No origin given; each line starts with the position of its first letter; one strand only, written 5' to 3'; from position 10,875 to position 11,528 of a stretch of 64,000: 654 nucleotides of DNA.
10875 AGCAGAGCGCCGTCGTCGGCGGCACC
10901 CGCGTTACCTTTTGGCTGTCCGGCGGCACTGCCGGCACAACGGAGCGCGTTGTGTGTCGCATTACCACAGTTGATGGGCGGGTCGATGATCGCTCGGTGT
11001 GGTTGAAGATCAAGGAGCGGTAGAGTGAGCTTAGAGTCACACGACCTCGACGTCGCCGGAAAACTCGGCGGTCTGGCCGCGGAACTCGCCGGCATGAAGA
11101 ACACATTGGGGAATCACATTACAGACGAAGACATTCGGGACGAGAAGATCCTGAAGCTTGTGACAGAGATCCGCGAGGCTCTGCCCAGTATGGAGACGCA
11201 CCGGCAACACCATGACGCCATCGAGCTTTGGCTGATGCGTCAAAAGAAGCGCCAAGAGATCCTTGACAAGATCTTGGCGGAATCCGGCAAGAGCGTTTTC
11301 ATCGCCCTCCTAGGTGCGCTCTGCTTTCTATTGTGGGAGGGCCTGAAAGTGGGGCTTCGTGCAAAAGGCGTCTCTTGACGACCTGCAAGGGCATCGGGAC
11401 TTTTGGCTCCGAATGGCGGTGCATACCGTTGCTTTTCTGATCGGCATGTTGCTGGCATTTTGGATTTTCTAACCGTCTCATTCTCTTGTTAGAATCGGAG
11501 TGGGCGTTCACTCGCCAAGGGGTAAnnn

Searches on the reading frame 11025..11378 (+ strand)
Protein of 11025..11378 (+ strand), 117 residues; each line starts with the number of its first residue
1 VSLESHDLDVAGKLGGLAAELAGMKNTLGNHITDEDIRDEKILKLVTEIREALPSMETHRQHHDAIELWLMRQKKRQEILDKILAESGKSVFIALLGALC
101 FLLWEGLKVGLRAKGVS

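Call 3: search_protein_families(library=pfam, proteins=[window:11025-11378:+], max_evalue=0.01)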
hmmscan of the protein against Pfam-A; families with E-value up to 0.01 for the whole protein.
window:11025-11378:+ (117 aa): 0 families

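Call 4: search_protein_families(library=phrogs, proteins=[window:11025-11378:+], max_evalue=0.001)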
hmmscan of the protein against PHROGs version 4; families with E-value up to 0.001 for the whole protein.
window:11025-11378:+ (117 aa): 0 families

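Call 12: search_protein_families(library=ncbifam, proteins=[window:11025-11378:+], max_evalue=0.1)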
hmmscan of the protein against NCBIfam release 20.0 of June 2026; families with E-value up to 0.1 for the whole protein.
window:11025-11378:+ (117 aa): 1 family
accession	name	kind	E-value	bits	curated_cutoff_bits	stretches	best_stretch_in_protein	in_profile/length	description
NF004925.0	PRK06285.1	equivalog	0.035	14.2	77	1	16-51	32-66/99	chorismate mutase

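Call 93: search_solved_structures(query=window:11025-11378:+, max_evalue=10)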
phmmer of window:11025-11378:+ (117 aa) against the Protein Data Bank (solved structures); distinct sequences matched with E-value up to 10: 4.
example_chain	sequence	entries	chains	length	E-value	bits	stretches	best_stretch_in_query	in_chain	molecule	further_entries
6mrs_A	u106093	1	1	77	0.69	13.2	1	38-90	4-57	Peak6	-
4l69_A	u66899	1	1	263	1.3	12.4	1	72-110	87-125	Ribosomal RNA small subunit methyltransferase E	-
6eji_A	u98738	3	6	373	2.2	11.5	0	37-63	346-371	WlaC protein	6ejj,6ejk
2dq0_A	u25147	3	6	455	3.8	10.8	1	40-89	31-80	Seryl-tRNA synthetase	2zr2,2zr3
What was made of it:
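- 11025..11378 (+): 117-aa protein with an N-terminal coiled-coil-like soluble part and a single C-terminal TM segment (residues ~83-111). Candidate small membrane partner (holin or antiholin) of the cassette. No hit in Pfam, PHROGs, NCBIfam or the PDB (calls 3, 4, 12, 93).
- Checked: The upstream 117-aa gene (11025..11378) has a single C-terminal TM segment and no family match in Pfam, PHROGs, NCBIfam or the PDB (calls 3, 4, 12, 93).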
